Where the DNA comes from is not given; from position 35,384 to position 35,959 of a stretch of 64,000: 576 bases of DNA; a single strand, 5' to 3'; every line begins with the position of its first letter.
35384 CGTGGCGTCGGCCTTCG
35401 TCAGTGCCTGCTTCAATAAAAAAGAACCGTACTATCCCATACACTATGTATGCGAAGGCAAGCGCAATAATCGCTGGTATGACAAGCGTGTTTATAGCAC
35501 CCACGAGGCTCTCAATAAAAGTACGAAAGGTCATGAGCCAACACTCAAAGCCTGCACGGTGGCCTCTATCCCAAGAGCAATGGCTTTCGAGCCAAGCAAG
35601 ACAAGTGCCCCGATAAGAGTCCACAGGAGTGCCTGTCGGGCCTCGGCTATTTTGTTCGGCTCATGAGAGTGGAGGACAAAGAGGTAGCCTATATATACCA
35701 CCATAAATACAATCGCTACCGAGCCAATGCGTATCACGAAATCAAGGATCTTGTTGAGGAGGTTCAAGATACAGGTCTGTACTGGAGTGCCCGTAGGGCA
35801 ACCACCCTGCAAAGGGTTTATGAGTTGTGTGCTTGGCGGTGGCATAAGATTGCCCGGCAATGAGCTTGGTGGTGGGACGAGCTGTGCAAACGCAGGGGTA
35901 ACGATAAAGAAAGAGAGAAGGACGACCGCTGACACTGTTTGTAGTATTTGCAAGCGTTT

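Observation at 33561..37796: Eight-gene minus-strand operon: SAM methyltransferase, anchored solute-binding-like protein, then six tandem paralogous pilin-like proteins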

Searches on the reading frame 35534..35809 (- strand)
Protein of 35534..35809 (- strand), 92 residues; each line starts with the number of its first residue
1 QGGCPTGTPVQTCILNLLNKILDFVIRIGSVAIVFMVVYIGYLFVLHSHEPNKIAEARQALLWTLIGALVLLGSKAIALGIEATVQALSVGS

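Call 41: search_solved_structures(query=A1, max_evalue=10, show_alignments=2)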
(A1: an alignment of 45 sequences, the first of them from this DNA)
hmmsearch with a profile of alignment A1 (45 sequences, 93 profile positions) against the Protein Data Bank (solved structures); distinct sequences matched with E-value up to 10: 1.
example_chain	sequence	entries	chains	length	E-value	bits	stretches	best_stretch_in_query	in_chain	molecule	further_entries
9mt6_D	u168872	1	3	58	0.92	12.6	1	5-40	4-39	Pre-glycoprotein polyprotein GP complex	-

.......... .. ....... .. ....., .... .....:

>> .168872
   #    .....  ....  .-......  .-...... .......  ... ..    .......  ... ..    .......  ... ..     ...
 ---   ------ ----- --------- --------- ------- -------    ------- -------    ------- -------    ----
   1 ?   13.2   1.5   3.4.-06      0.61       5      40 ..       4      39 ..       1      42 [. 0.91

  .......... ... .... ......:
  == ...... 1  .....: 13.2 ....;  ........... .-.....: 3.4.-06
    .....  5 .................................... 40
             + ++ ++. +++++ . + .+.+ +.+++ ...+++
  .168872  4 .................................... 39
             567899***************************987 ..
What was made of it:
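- On TrbC/VirB2 pilin (Pfam PF04956): Profile against PDB: best E 0.92, to an unrelated protein (call 41).
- Closest known: TrbC/VirB2 conjugative pilins of diderm T4SS. Different: There is no match to solved pilins (call 41).
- A profile of the cores finds no solved T4SS pilin in the PDB (call 41).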
